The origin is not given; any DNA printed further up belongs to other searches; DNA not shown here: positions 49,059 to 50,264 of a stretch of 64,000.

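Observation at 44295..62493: Nonulosonic-acid (Pse/Leg-type) biosynthesis gene set lacking an obvious canonical GNAT N-acetyltransferase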

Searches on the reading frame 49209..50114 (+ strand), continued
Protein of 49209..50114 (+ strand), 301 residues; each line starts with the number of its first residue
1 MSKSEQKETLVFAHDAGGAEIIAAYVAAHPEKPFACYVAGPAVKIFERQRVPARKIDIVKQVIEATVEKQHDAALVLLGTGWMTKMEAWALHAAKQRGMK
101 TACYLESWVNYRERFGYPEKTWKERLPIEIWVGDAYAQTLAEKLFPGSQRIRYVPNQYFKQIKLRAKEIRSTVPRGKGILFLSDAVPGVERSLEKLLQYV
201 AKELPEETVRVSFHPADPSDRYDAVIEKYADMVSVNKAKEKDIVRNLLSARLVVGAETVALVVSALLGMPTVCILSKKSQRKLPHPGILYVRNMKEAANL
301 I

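Call 54: find_related_loci(query=A1, collection=metagenome_contigs, flank=10000)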
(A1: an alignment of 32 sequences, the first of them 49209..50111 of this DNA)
Query A1 (301 aa) in metagenome_contigs; peptide patterns used: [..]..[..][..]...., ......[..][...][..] (x = any residue, [..] = any of these).
600 stretches matched a pattern (row limit reached: there are more); 259 encode a relative of the query (tblastn E <= 1e-3); the best 80 are kept; 80 distinct loci.
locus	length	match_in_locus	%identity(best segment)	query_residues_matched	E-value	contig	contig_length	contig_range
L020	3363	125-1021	50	3-301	2e-91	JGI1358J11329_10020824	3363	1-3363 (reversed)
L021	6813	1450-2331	48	8-301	2e-88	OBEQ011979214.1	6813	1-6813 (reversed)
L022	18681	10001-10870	43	4-296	8e-78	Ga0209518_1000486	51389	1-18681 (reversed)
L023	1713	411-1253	42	4-288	2e-68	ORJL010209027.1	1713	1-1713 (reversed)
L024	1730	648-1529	45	7-301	2e-63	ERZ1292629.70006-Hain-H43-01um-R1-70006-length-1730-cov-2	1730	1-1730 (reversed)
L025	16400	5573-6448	40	1-294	1e-60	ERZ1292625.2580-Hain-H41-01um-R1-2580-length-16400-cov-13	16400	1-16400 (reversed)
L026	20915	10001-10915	36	1-301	8e-59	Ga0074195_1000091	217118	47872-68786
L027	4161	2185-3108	35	1-294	1e-57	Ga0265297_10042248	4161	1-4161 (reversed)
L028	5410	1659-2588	37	4-296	9e-53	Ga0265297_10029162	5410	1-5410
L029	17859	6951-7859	35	1-294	3e-50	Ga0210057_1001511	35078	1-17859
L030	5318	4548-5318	40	5-252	3e-50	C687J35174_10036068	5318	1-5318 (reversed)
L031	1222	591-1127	46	6-181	3e-49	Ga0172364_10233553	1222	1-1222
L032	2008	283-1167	32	3-288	4e-44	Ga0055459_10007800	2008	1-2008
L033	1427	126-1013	31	5-289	9e-41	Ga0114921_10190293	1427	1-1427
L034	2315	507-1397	32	7-293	1e-38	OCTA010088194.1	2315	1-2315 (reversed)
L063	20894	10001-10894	29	11-299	4e-32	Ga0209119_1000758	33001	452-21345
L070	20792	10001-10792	32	11-266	4e-31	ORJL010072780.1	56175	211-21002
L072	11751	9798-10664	28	11-294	5e-31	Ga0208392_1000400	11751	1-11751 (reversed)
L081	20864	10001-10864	30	11-292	1e-29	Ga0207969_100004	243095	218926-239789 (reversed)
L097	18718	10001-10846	30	11-283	1e-28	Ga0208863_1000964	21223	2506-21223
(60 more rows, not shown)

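Call 59: find_encoding_contigs(protein=P0128, flank=10000, max_places=1)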
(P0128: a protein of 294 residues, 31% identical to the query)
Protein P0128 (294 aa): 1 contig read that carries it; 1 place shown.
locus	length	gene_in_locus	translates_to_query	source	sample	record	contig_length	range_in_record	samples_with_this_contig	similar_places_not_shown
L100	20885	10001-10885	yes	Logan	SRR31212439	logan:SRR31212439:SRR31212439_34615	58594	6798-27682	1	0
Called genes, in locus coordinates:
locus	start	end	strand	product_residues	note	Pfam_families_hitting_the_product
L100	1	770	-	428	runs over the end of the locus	PF01210:NAD_Gly3P_dh_N (faint), PF03721:UDPG_MGDP_dh_N, PF00984:UDPG_MGDP_dh, PF03720:UDPG_MGDP_dh_C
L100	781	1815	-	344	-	PF00106:adh_short (weak), PF01073:3Beta_HSD, PF01370:Epimerase, PF02719:Polysacc_synt_2, PF04321:RmlD_sub_bind, PF08659:KR (weak), PF16363:GDP_Man_Dehyd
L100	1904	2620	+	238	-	PF03102:NeuB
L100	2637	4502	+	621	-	PF13522:GATase_6, PF13537:GATase_7, PF00733:Asn_synthase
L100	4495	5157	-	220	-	PF02348:CTP_transf_3, PF12804:NTP_transf_3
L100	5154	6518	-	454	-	PF00535:Glycos_transf_2, PF10111:Glyco_tranf_2_2, PF13641:Glyco_tranf_2_3, PF02348:CTP_transf_3 (weak)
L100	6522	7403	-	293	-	PF13489:Methyltransf_23, PF08241:Methyltransf_11 (weak)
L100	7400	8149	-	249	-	PF00977:His_biosynth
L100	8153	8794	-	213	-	PF00117:GATase, PF01174:SNO (weak), PF07685:GATase_3 (weak), PF07722:Peptidase_C26 (faint)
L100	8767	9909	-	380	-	-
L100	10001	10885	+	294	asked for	-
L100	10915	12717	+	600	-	PF02543:Carbam_trans_N, PF16861:Carbam_trans_C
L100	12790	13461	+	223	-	PF02348:CTP_transf_3, PF12804:NTP_transf_3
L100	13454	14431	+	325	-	PF01408:GFO_IDH_MocA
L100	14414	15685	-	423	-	PF01041:DegT_DnrJ_EryC1, PF00155:Aminotran_1_2 (weak)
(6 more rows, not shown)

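Call 60: find_encoding_contigs(protein=P0110, flank=10000, max_places=1)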
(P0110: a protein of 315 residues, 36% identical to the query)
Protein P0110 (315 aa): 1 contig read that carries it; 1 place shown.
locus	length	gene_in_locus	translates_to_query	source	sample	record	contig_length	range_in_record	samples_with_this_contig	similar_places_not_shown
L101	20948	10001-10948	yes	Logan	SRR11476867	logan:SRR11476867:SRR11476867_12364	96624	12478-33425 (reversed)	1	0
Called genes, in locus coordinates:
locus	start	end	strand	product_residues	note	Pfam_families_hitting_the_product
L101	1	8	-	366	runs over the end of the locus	PF00155:Aminotran_1_2, PF01041:DegT_DnrJ_EryC1, PF01053:Cys_Met_Meta_PP (weak), PF00266:Aminotran_5 (weak)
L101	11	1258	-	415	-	PF08421:Methyltransf_13, PF13489:Methyltransf_23, PF08242:Methyltransf_12, PF08484:Methyltransf_14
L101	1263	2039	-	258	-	PF00551:Formyl_trans_N, PF02911:Formyl_trans_C (faint)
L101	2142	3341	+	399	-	PF00534:Glycos_transf_1, PF13692:Glyco_trans_1_4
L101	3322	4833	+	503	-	PF01943:Polysacc_synt, PF13440:Polysacc_synt_3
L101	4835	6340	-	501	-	PF05159:Capsule_synth (weak)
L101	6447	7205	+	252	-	PF02348:CTP_transf_3, PF12804:NTP_transf_3 (weak)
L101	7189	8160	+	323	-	PF01408:GFO_IDH_MocA, PF22725:GFO_IDH_MocA_C3 (faint)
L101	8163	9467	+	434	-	PF01041:DegT_DnrJ_EryC1, PF01053:Cys_Met_Meta_PP (weak)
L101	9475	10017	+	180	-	PF13302:Acetyltransf_3, PF13420:Acetyltransf_4, PF00583:Acetyltransf_1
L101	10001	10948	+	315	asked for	-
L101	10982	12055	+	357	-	-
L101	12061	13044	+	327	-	PF01073:3Beta_HSD, PF01370:Epimerase, PF02719:Polysacc_synt_2, PF04321:RmlD_sub_bind, PF08659:KR, PF16363:GDP_Man_Dehyd, PF07993:NAD_binding_4, PF13460:NAD_binding_10, +1 more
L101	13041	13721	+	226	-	PF13489:Methyltransf_23, PF13847:Methyltransf_31, PF08241:Methyltransf_11, PF08242:Methyltransf_12, PF13649:Methyltransf_25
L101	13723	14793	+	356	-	PF03102:NeuB, PF08666:SAF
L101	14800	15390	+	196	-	PF02698:DUF218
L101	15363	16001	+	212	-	-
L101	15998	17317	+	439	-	PF00202:Aminotran_3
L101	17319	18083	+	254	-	PF02348:CTP_transf_3, PF12804:NTP_transf_3 (faint)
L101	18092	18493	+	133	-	PF11969:DcpS_C, PF01230:HIT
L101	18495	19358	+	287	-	-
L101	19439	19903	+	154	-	-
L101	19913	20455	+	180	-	-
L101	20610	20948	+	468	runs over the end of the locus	PF03721:UDPG_MGDP_dh_N, PF00984:UDPG_MGDP_dh, PF03720:UDPG_MGDP_dh_C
